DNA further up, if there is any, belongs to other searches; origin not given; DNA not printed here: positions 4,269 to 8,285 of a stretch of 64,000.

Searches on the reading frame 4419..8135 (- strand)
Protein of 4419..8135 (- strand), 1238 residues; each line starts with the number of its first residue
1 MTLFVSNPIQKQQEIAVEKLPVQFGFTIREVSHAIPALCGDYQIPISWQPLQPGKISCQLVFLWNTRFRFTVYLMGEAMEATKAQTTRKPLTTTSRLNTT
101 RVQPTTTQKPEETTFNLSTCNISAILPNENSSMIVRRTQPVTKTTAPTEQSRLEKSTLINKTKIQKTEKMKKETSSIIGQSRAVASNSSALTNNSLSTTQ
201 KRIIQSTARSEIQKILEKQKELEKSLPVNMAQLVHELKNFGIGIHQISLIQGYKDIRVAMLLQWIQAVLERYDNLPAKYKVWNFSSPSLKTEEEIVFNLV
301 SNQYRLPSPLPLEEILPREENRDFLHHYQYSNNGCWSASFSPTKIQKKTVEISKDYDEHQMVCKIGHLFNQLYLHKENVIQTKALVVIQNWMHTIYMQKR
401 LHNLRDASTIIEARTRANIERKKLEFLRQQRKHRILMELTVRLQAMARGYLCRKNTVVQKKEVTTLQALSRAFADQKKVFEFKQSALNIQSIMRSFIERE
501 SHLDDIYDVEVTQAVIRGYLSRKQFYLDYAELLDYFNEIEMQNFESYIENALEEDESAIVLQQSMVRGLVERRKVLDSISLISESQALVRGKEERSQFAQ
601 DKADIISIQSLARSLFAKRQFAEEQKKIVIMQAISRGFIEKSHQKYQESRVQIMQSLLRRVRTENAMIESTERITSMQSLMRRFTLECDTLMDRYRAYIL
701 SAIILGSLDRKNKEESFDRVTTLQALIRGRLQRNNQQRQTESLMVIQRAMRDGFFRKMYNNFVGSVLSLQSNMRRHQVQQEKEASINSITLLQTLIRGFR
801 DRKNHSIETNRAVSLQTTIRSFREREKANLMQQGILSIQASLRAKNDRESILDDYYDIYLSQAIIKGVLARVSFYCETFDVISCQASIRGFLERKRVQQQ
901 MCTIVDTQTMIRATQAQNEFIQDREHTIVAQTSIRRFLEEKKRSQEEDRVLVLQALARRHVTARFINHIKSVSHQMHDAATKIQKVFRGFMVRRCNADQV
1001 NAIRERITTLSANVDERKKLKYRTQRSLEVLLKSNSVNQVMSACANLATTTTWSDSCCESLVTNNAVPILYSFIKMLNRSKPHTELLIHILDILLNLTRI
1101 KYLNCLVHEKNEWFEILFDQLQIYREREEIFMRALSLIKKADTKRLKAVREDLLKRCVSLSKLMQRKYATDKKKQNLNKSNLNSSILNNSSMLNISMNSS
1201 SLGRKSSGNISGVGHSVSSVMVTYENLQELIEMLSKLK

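Call 16: list_cluster_members(proteins=[window:4419-8135:-, window:8645-10864:+, window:11855-13720:-, window:21953-23764:+, window:24475-26133:-, window:26204-27307:+, window:47406-48413:-, window:34897-35853:-, window:36244-37227:+, window:55982-57115:+])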
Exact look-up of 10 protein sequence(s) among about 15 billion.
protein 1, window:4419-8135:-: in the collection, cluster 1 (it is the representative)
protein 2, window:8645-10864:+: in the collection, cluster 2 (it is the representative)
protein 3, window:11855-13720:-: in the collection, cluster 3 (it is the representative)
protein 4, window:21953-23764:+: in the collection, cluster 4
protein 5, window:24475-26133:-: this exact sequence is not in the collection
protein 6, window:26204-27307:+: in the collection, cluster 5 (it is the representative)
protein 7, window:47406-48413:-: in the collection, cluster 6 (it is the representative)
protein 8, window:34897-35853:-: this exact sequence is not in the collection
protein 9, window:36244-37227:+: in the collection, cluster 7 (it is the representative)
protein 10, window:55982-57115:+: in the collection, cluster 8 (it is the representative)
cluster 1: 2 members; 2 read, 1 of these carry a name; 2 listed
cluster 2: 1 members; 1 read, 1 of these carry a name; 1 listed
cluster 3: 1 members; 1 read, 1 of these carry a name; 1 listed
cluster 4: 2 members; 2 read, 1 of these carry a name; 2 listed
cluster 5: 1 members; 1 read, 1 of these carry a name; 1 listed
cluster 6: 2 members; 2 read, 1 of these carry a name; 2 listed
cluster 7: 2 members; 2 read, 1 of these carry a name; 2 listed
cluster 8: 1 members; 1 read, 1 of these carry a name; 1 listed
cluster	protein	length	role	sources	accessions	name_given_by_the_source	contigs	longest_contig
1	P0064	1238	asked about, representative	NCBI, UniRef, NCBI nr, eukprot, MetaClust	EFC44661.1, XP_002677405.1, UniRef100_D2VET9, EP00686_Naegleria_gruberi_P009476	predicted protein [Naegleria gruberi] | Predicted protein n=1 Tax=Naegleria gruberi TaxID=5762 RepID=D2VET9_NAEGR | uncharacterized protein NAEGRDRAFT_48956 [Naegleria gruberi]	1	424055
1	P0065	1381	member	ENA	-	-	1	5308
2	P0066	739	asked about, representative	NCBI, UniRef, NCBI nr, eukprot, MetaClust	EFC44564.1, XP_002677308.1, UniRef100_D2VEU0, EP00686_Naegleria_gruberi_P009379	predicted protein [Naegleria gruberi] | Predicted protein n=1 Tax=Naegleria gruberi TaxID=5762 RepID=D2VEU0_NAEGR | uncharacterized protein NAEGRDRAFT_67392 [Naegleria gruberi]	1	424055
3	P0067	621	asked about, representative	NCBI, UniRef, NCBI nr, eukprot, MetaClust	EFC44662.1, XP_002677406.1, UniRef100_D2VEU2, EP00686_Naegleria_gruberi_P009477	predicted protein [Naegleria gruberi] | Predicted protein n=1 Tax=Naegleria gruberi TaxID=5762 RepID=D2VEU2_NAEGR | uncharacterized protein NAEGRDRAFT_67394 [Naegleria gruberi]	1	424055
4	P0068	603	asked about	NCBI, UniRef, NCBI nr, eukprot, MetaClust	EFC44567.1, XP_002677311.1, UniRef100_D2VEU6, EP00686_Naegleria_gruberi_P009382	peroxidase [Naegleria gruberi] | Peroxidase n=1 Tax=Naegleria gruberi TaxID=5762 RepID=D2VEU6_NAEGR | XP_002677311.1 peroxidase [Naegleria gruberi]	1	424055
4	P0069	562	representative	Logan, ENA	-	-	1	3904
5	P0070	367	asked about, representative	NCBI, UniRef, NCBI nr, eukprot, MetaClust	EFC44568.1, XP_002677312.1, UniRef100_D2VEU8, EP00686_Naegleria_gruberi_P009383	predicted protein [Naegleria gruberi] | Predicted protein n=1 Tax=Naegleria gruberi TaxID=5762 RepID=D2VEU8_NAEGR | uncharacterized protein NAEGRDRAFT_48962 [Naegleria gruberi]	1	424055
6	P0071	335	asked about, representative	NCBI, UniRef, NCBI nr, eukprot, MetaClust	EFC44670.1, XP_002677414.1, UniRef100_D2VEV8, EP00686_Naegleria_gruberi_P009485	predicted protein [Naegleria gruberi] | Predicted protein n=1 Tax=Naegleria gruberi TaxID=5762 RepID=D2VEV8_NAEGR | uncharacterized protein NAEGRDRAFT_48971 [Naegleria gruberi]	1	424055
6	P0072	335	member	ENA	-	-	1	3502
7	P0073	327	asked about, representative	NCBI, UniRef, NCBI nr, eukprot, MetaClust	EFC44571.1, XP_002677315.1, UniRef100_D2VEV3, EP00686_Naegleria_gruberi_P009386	predicted protein [Naegleria gruberi] | Predicted protein n=1 Tax=Naegleria gruberi TaxID=5762 RepID=D2VEV3_NAEGR | uncharacterized protein NAEGRDRAFT_48966 [Naegleria gruberi]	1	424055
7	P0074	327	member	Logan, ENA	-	-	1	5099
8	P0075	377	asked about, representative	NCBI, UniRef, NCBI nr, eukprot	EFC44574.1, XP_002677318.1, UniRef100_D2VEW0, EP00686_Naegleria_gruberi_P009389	hypothetical protein NAEGRDRAFT_60612 [Naegleria gruberi] | Actin n=1 Tax=Naegleria gruberi TaxID=5762 RepID=D2VEW0_NAEGR | uncharacterized protein NAEGRDRAFT_60612 [Naegleria gruberi]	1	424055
